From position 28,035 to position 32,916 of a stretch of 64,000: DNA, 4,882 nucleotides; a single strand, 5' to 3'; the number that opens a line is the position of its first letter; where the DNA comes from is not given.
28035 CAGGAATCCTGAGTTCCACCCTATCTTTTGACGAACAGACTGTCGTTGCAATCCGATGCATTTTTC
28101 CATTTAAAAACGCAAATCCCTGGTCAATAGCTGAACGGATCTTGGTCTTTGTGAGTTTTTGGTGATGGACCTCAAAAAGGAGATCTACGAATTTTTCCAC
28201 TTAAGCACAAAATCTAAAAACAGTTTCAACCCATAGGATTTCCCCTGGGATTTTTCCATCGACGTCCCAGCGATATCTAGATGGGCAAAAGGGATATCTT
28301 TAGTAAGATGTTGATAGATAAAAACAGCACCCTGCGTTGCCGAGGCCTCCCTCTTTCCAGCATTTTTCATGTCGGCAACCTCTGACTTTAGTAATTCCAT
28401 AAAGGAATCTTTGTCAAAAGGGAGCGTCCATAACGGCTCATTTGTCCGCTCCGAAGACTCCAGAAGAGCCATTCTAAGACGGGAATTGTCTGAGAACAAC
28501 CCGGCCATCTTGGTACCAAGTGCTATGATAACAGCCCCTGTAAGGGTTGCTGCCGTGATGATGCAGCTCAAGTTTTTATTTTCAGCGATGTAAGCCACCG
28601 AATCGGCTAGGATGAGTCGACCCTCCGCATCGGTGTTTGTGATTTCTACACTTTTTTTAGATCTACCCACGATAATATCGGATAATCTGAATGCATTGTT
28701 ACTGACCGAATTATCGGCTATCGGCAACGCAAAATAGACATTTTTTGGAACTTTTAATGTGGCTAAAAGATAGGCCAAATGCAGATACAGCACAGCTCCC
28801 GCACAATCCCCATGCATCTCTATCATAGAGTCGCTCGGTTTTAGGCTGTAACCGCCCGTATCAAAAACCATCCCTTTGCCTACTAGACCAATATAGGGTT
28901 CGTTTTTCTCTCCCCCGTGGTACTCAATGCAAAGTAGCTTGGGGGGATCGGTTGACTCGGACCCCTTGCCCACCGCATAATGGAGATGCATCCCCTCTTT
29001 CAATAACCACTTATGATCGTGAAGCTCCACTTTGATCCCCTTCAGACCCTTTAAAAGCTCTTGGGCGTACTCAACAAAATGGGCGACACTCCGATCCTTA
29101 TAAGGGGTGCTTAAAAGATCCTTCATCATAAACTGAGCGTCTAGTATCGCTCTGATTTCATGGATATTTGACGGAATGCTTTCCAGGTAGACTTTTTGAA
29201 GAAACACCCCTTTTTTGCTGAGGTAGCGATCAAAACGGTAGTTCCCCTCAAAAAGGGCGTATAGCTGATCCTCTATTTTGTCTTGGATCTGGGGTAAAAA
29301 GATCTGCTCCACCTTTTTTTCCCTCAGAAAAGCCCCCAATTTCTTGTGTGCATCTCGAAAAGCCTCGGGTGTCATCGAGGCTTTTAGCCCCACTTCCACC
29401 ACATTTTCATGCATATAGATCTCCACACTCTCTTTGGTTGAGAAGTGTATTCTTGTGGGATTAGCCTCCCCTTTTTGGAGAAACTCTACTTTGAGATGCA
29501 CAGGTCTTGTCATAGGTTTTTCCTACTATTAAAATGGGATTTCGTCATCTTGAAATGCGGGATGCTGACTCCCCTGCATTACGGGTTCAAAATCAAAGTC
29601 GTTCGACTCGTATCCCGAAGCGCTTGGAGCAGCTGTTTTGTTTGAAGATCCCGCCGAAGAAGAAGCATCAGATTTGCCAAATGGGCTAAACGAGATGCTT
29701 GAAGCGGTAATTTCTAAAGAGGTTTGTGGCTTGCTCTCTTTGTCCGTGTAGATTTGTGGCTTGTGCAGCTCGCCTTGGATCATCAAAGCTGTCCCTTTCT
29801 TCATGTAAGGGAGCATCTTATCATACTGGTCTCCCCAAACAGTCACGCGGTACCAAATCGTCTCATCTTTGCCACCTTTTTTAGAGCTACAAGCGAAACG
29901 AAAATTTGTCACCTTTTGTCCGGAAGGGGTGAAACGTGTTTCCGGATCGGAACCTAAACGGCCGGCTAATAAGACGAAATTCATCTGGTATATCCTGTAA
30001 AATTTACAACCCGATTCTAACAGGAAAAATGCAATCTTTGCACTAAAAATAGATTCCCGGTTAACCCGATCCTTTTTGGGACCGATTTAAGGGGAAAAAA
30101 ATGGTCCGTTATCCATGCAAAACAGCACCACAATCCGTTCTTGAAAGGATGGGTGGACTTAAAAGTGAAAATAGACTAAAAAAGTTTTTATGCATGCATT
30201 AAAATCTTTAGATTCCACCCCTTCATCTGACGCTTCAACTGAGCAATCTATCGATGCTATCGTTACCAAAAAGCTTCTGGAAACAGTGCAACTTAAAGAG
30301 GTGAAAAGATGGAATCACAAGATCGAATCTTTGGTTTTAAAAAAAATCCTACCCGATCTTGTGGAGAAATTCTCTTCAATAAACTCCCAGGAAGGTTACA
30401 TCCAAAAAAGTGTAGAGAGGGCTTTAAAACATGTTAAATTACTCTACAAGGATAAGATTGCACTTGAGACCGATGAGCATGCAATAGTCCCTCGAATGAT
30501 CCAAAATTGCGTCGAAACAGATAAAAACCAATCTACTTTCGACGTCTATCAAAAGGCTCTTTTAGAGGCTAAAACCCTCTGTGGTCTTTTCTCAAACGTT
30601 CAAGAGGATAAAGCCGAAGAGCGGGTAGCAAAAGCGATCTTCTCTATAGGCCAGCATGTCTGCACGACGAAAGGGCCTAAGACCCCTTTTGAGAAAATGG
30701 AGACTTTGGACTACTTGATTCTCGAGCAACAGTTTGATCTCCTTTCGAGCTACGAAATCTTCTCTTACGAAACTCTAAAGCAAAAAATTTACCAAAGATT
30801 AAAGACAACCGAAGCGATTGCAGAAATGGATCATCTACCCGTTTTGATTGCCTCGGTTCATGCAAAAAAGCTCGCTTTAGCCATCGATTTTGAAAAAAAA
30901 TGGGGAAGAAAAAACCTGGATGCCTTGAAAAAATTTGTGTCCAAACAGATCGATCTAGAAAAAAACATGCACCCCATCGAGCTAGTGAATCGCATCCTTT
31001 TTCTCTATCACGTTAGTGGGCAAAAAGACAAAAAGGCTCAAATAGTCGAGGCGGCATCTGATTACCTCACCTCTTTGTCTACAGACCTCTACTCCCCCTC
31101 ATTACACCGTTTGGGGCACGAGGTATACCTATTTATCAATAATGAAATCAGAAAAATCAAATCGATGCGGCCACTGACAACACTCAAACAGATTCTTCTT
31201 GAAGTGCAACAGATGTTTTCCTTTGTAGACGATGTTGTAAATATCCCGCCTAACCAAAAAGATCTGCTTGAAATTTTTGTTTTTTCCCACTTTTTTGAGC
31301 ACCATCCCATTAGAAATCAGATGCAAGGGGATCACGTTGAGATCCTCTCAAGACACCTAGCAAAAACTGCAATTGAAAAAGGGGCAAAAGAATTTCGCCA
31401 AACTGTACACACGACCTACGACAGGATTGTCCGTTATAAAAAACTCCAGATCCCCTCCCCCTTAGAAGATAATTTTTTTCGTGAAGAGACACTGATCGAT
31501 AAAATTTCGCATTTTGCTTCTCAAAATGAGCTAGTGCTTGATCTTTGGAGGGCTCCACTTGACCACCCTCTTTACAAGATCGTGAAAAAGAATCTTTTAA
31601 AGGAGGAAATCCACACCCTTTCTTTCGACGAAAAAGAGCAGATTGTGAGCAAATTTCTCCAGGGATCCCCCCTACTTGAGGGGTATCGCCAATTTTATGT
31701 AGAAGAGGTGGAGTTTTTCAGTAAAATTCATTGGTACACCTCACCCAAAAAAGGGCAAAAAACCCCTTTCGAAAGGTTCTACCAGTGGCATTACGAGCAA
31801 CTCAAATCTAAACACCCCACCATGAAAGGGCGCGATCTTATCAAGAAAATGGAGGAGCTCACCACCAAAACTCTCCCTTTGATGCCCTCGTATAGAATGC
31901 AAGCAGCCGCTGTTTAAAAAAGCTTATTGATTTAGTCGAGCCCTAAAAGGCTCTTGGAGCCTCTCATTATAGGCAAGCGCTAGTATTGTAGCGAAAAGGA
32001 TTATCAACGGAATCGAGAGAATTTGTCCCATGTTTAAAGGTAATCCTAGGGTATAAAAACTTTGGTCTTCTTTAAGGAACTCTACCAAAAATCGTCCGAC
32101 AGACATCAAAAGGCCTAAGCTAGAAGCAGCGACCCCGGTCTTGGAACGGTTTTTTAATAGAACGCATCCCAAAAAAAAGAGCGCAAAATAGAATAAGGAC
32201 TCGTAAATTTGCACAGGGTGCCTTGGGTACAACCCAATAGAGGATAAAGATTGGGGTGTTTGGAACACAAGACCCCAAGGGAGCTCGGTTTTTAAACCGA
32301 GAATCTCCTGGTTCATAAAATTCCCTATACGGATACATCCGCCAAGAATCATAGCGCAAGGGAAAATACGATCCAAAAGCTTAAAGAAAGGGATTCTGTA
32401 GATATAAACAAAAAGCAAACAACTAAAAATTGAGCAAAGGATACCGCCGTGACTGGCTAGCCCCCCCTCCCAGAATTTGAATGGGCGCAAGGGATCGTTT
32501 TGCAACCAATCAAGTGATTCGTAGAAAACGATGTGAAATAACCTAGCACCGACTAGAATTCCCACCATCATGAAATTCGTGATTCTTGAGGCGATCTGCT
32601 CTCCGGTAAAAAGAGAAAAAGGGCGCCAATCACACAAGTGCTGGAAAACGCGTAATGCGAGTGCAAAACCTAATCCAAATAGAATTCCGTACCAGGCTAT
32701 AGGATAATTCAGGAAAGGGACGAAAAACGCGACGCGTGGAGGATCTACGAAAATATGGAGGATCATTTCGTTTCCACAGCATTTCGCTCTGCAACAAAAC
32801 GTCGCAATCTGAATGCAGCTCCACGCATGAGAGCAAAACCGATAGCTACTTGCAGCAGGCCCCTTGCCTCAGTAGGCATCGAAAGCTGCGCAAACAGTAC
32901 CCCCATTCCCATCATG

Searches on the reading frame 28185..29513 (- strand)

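Call 74: search_protein_families(library=pfam, proteins=[window:28185-29513:-], max_evalue=0.00001)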
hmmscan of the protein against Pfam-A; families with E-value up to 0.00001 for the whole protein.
window:28185-29513:- (442 aa): 1 family
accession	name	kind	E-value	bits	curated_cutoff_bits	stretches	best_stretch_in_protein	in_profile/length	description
PF00883.26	Peptidase_M17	-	1.5e-93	314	25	1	130-424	3-293/310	Cytosol aminopeptidase family, catalytic domain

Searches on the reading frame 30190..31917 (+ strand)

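Call 25: search_protein_families(library=pfam, proteins=[window:30190-31917:+], max_evalue=0.001)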
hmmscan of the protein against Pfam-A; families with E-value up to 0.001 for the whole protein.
window:30190-31917:+ (575 aa): 1 family
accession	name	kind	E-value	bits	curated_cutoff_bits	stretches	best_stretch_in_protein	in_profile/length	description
PF00505.25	HMG_box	-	0.00037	21.3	25.4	0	525-556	6-37/69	HMG (high mobility group) box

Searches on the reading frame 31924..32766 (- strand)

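Call 73: search_protein_families(library=pfam, proteins=[window:31924-32766:-], max_evalue=0.00001)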
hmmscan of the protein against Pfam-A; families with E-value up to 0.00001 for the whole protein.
window:31924-32766:- (280 aa): 1 family
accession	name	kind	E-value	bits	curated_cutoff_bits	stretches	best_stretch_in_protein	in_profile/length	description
PF01790.23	LGT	-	1.6e-55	188.5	24.9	1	19-262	7-238/240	Prolipoprotein diacylglyceryl transferase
